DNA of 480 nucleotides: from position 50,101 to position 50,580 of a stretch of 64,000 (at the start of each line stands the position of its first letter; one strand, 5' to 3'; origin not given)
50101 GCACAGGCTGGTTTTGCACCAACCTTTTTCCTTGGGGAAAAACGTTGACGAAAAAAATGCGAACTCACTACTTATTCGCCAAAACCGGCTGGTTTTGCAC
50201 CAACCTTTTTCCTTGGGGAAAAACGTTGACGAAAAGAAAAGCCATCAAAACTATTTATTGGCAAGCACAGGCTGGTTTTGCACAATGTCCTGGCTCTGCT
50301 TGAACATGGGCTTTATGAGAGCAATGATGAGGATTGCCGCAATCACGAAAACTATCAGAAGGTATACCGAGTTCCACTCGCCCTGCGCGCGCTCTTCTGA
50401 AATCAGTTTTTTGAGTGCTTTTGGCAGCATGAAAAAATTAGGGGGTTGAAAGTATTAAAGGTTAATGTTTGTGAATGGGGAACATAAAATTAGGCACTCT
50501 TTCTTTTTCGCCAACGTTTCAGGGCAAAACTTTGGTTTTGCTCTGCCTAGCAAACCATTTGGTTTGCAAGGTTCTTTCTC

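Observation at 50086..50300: Tandem 80-bp repeats inside the pilin operon whose variable flanks differ only by synonymous changes in a shared peptide C-terminus.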

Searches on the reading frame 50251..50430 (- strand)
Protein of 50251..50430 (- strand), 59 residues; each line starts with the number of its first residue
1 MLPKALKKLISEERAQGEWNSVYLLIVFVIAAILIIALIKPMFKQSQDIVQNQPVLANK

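Call 13: search_protein_families(library=pfam, proteins=[window:50251-50430:-], max_evalue=0.1)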
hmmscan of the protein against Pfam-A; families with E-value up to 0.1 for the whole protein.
window:50251-50430:- (59 aa): 0 families

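Call 14: search_protein_families(library=ncbifam, proteins=[window:50251-50430:-], max_evalue=0.1)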
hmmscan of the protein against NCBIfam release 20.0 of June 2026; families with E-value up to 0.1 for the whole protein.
window:50251-50430:- (59 aa): 1 family
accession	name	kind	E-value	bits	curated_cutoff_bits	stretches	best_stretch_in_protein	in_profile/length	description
NF053600.1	MbhI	equivalog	0.015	15.8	95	1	16-41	3-28/97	membrane-bound hydrogenase complex subunit MbhI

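Call 15: find_encoding_contigs(protein=window:50251-50430:-, flank=5000, max_places=10)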
Protein window:50251-50430:- (59 aa): 12 contigs read that carry it; 10 places shown.
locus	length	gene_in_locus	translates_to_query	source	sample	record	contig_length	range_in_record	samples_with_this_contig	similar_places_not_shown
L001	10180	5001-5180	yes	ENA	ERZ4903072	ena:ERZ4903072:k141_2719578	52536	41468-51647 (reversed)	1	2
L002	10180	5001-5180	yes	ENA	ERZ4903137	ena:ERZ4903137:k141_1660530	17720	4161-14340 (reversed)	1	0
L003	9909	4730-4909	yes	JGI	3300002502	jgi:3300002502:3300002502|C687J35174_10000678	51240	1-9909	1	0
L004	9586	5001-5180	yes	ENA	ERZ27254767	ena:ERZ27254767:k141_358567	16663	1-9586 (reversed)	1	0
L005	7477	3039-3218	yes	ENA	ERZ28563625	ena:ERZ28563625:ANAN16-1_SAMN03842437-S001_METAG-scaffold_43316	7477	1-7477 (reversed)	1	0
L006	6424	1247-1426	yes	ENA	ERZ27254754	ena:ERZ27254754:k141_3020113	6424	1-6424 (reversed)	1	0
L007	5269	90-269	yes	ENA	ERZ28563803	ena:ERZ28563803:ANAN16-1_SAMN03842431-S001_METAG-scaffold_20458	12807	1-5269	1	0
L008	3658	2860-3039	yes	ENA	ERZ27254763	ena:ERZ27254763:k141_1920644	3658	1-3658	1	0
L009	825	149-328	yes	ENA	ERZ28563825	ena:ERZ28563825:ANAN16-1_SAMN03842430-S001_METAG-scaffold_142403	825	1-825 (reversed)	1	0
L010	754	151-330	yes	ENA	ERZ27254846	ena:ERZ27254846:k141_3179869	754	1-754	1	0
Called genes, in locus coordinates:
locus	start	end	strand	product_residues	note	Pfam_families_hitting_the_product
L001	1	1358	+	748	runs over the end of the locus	?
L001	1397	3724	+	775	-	-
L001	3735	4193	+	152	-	-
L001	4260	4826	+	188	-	-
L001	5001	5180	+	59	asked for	-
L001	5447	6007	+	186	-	-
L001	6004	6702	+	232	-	-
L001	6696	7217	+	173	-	-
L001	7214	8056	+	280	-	-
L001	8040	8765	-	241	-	-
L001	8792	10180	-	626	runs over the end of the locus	-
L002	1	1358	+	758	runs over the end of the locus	PF00437:T2SSE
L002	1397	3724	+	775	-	-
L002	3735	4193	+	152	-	-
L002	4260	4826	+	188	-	-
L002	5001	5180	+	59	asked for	-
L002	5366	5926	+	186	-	-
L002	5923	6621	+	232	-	-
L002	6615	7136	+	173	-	-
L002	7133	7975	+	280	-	-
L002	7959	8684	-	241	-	-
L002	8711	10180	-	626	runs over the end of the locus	-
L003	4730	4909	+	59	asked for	-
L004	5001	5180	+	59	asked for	-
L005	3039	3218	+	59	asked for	-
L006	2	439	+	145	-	?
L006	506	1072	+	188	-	-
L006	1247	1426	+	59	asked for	-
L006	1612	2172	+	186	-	-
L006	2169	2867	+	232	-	-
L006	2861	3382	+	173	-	-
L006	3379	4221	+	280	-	-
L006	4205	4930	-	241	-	-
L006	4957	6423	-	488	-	?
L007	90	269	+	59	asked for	-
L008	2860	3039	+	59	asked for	-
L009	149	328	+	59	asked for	-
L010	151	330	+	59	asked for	-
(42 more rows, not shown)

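Call 16: find_homologous_proteins(query=window:50251-50430:-, max_evalue=0.01)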
Query window:50251-50430:- (59 aa): 61 proteins with E <= 0.01 among 61 candidates.
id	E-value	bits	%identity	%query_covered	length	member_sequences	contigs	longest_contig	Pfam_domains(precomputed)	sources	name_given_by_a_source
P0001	1.2e-28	114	100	100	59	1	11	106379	-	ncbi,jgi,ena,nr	ncbi:MAG TPA: hypothetical protein VJH23_03320 [archaeon]|nr:hypothetical protein [archaeon]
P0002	1.4e-21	92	85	90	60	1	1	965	-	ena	-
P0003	4.1e-21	91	80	100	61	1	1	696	-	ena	-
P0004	4.2e-21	91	87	90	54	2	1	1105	-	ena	-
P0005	4.8e-21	90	82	93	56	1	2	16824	-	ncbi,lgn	-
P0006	8.8e-21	90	87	88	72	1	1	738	-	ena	-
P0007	1.2e-20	89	88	86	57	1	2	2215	-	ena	-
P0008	1.3e-20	89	80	93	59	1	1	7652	-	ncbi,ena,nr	ncbi:hypothetical protein IIC68_00175 [archaeon]|nr:hypothetical protein [archaeon]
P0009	1.7e-20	89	84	93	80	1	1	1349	-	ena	-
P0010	1.8e-20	89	85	92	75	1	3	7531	-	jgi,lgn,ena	-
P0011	2.0e-20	89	78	92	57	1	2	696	-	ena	-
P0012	2.4e-20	88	76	92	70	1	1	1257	-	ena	-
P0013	2.8e-20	88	80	93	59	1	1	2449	-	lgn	-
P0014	2.8e-20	88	83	90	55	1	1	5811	-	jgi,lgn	-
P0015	3.2e-20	88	80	76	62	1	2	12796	-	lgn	-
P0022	1.0e-19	86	84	86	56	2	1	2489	-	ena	-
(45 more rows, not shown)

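Call 21: find_related_loci(query=A2, collection=genome_contigs, flank=3000)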
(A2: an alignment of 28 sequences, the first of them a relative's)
Query A2 (59 aa) in genome_contigs; peptide patterns used: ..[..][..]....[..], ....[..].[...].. (x = any residue, [..] = any of these).
188 stretches matched a pattern; 32 encode a relative of the query (tblastn E <= 1e-3); 32 distinct loci.
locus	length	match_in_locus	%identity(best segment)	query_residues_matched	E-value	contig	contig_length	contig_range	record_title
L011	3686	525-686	70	6-59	2e-23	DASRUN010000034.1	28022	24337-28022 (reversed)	MAG TPA_asm: archaeon isolate SMAG_U8112 k141_1180411, whole genome shotgun sequence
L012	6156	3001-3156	71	5-56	3e-23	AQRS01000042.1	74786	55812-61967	Candidatus Iainarchaeum andersonii SCGC AAA011-E11 A11E11DRAFT_contig_1_0.2_C, whole genome shotgun sequence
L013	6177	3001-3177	81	1-59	9e-21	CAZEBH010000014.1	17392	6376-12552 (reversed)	MAG TPA_asm: uncultured archaeon isolate SRP302447_co1_795 genome assembly, contig: NODE_8662_length_17392_cov_5.004730,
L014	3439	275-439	82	5-59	2e-20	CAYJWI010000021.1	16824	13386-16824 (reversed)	MAG TPA_asm: uncultured archaeon isolate ERP125453_co1_517 genome assembly, contig: NODE_3502_length_16824_cov_11.259765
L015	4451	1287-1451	64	8-59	4e-20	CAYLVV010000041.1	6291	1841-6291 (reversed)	MAG TPA_asm: uncultured archaeon isolate binchicken_co6_177 genome assembly, contig: NODE_16373_length_6291_cov_5.489897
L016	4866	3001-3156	77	5-56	3e-18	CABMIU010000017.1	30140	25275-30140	uncultured archaeon isolate LFW-281_4 genome assembly, contig: LFW2814_24, whole genome shotgun sequence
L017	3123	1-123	76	15-55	3e-18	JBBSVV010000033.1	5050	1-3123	MAG: archaeon isolate H32-bin002_1 H32_bin002_1_000000000033, whole genome shotgun sequence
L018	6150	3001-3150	62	9-58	4e-18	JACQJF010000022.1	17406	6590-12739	MAG: Candidatus Iainarchaeum archaeon isolate NC_groundwater_1144_Ag_S-0.1um_46_58 S_p1_S3_coassembly_k141_703056, whole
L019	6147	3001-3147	86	8-56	1e-17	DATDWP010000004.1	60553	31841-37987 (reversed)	MAG TPA_asm: archaeon isolate SMAG_U8115 k141_773631, whole genome shotgun sequence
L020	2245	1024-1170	80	8-56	1e-17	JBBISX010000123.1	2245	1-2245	MAG: Candidatus Iainarchaeum archaeon isolate PFS170222_bin_383 NODE_41582_length_2245_cov_3.314612, whole genome shotgu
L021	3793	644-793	80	9-58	1e-17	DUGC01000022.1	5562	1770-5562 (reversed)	MAG TPA_asm: Candidatus Iainarchaeum archaeon isolate UBA10205 contig_371587, whole genome shotgun sequence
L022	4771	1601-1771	68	3-59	3e-17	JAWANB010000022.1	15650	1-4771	MAG: Candidatus Iainarchaeum archaeon isolate SRBZ-2_201901_bins_138 SRBZ-2_201901_bins_138_scaffold_22, whole genome sh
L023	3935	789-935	57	4-52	1e-16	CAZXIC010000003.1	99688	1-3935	MAG TPA_asm: uncultured archaeon isolate SRP323688_co1_45 genome assembly, contig: NODE_424_length_99688_cov_8.009425, w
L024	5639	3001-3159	79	6-58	1e-16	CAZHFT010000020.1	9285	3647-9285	MAG TPA_asm: uncultured archaeon isolate binchicken_co181_599 genome assembly, contig: NODE_15202_length_9285_cov_4.7022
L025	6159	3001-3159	72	6-58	2e-16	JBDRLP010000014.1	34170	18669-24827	MAG: Candidatus Iainarchaeum archaeon isolate MEGAHIT-group-1.784 k141_2781749, whole genome shotgun sequence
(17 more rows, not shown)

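Call 26: find_related_loci(query=A2, collection=metagenome_contigs, flank=1500)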
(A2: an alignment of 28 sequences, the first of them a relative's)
Query A2 (59 aa) in metagenome_contigs; peptide patterns used: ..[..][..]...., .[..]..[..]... (x = any residue, [..] = any of these).
308 stretches matched a pattern; 57 encode a relative of the query (tblastn E <= 1e-3); 57 distinct loci.
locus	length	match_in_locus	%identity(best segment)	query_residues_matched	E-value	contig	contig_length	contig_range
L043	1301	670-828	77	6-58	8e-24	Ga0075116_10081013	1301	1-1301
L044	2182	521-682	70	6-59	1e-23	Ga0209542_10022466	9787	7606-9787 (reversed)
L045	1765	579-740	85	6-59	3e-20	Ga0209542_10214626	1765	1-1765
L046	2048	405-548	65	5-52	2e-19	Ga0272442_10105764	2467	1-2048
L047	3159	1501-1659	83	6-58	1e-18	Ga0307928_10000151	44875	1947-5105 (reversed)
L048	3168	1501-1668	77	4-59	2e-18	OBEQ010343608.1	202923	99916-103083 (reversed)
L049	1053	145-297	63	2-52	2e-18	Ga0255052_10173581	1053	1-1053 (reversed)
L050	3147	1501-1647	86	8-56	9e-18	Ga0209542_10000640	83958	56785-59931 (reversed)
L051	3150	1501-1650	80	9-58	1e-17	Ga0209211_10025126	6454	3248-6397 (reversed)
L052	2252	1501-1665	75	5-59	3e-17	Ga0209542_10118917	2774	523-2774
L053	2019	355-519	75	5-59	3e-17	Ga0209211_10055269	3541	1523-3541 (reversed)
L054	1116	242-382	60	9-55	6e-17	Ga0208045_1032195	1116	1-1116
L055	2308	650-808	79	6-58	9e-17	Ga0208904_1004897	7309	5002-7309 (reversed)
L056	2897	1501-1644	56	5-52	7e-17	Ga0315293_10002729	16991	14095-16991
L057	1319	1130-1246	74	12-50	2e-16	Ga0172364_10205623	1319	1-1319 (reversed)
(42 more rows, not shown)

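Call 30: find_encoding_contigs(protein=P0002, flank=1500, max_places=3)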
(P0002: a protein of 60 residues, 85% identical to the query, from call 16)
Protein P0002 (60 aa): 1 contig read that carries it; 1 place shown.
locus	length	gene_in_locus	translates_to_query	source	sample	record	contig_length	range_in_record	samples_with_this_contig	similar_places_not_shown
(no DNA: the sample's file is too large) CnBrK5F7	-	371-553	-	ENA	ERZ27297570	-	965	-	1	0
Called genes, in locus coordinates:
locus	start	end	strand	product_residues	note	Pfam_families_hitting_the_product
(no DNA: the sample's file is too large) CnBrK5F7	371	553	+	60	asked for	-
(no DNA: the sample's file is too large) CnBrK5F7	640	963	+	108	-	?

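Call 31: find_encoding_contigs(protein=P0006, flank=1500, max_places=3)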
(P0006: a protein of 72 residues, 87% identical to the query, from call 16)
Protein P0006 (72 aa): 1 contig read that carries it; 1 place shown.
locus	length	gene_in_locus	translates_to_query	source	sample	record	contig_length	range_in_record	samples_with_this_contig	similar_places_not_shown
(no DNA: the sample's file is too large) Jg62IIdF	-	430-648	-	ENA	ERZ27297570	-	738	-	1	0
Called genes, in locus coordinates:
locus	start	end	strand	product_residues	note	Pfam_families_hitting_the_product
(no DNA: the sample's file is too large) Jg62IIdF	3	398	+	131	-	?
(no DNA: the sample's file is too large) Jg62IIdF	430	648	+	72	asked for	-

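Call 32: find_encoding_contigs(protein=P0007, flank=1500, max_places=3)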
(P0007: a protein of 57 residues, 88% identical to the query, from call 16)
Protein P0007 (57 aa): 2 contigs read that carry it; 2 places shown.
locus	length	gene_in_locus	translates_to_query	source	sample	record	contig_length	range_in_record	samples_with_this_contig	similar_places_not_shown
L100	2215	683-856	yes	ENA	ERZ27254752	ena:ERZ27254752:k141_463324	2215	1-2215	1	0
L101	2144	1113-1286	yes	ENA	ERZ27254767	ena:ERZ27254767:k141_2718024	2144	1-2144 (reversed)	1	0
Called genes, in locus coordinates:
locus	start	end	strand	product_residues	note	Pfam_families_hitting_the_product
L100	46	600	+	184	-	-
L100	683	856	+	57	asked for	-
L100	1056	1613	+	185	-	-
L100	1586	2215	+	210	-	?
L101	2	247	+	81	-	?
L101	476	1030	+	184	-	-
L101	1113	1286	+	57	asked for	-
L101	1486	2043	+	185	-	-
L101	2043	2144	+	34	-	?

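Call 33: find_encoding_contigs(protein=P0009, flank=1500, max_places=3)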
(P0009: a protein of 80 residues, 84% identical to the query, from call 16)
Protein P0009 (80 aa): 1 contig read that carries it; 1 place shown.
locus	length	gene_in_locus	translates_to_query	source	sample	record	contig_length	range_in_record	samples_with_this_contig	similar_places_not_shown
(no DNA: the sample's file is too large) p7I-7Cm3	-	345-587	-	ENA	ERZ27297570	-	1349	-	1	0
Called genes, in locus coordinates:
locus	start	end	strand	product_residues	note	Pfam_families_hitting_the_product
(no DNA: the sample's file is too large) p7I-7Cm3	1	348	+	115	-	?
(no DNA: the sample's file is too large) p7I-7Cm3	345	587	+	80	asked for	-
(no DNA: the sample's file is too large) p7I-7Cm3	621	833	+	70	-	-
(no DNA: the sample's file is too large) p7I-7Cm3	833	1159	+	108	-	PF02452:PemK_toxin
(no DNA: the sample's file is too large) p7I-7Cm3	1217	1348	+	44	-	?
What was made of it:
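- a PemK module on the P0009 contig (call 33);
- Tried and rejected: The closest pilin relatives by tail sequence (P0002, P0006, P0009) had no retrievable DNA (calls 30, 31, 33).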

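Call 37: find_encoding_contigs(protein=P0022, flank=1500, max_places=3)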
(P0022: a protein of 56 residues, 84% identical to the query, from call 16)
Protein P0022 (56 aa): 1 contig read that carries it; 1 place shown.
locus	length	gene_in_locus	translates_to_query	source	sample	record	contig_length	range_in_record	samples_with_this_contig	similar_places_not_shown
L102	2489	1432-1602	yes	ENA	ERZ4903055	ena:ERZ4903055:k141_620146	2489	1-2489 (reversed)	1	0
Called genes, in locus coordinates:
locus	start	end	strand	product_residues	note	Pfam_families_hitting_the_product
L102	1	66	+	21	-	?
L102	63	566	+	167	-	-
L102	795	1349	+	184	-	-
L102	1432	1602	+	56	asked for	-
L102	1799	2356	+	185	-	-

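Call 38: find_encoding_contigs(protein=P0004, flank=1500, max_places=3)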
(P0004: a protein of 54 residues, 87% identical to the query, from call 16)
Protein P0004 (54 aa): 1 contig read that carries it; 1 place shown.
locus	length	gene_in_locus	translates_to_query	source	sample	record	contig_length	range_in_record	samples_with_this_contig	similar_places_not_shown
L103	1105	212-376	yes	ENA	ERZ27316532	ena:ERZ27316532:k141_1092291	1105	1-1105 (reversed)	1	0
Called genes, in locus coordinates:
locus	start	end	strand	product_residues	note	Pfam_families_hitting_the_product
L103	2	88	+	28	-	?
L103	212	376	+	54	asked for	-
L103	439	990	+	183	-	-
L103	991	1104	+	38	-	?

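Call 53: list_cluster_members(proteins=[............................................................, window:50254-50430:-, window:50171-50245:-, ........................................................, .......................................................])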
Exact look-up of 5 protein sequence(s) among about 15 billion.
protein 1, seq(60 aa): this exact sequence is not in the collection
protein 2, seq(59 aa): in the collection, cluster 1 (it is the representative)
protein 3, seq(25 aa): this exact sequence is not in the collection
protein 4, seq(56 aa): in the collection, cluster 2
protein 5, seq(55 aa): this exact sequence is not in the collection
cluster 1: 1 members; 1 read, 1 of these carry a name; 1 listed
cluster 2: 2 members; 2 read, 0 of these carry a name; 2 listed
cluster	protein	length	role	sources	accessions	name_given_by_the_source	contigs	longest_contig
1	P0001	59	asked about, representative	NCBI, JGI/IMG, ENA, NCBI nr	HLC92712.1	MAG TPA: hypothetical protein VJH23_03320 [archaeon] | hypothetical protein [archaeon]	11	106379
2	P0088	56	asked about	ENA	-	-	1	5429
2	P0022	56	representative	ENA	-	-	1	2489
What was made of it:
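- On pilE/pilS-type silent-cassette variation: No pilin with the ..ADKK (T3) or ..QN ending fused directly was found (call 53).
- Closest known: Neisseria pilE/pilS pilin antigenic variation. Different: No switched variants were found (call 53).
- The 25-aa ORF is not in the protein collection (call 53). No pilin carrying the T3 ending or the sister-species silent ending directly was found in the protein collection (call 53). The ORF is absent from the protein collection (call 53).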

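Call 59: search_solved_structures(query=A2, max_evalue=10)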
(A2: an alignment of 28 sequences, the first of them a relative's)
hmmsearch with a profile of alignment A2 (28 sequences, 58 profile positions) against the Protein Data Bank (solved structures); distinct sequences matched with E-value up to 10: 13.
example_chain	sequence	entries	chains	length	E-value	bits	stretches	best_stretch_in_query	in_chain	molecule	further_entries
7udl_A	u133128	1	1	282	0.091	15.4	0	23-37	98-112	Designed helical repeat protein (DHR) RPB_PLP1_R6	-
7udm_A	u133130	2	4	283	0.092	15.4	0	23-37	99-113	Designed helical repeat protein (DHR) RPB_PLP1_R6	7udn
9eri_G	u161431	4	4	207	1.2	11.9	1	10-37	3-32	Na(+)-translocating ferredoxin:NAD(+) oxidoreductase complex subunit G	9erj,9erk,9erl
9yvp_B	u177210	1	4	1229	1.8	11.2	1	16-43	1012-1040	Transient receptor potential cation channel subfamily M member 4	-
9yvn_A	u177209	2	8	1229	1.8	11.2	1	16-43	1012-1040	Transient receptor potential cation channel subfamily M member 4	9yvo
6bcj_B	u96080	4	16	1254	1.9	11.2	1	16-43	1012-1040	Transient receptor potential cation channel subfamily M member 4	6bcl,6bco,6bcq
8rd9_A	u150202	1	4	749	2.7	10.7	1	16-43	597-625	Transient receptor potential cation channel subfamily M member 4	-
8rcr_A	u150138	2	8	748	2.7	10.7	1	16-43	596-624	Transient receptor potential cation channel subfamily M member 4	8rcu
6bwi_A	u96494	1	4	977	4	10.1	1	16-43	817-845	Transient receptor potential cation channel subfamily M member 4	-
6bqr_A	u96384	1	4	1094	4.3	10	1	16-43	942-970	Transient receptor potential cation channel subfamily M member 4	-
30kh_A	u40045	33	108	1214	5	9.8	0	16-43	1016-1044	Transient receptor potential cation channel subfamily M member 4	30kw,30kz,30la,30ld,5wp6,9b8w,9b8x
6bqv_A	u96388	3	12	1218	5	9.8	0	16-43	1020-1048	Transient receptor potential cation channel subfamily M member 4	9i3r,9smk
9b94_A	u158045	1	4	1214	5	9.8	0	16-43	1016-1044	Transient receptor potential cation channel subfamily M member 4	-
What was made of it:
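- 50251..50430 (-): 59-aa pilin-like gene with a class-III-type signal motif (..EERAQ|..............). It is the expressed copy and ends in tail T1. No Pfam, NCBIfam or PDB family match (calls 13, 14, 59), so 'pilin' is inferred from the motif and the context.
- On Archaeal type IV pilin (class III signal peptide): No pilin profile matches the 59-aa protein (calls 13, 14, 59), so family membership itself remains inferred.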

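Call 60: search_protein_families(library=pfam, proteins=[window:50251-50430:-], max_evalue=10)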
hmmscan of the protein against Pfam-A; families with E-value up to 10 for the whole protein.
window:50251-50430:- (59 aa): 0 families
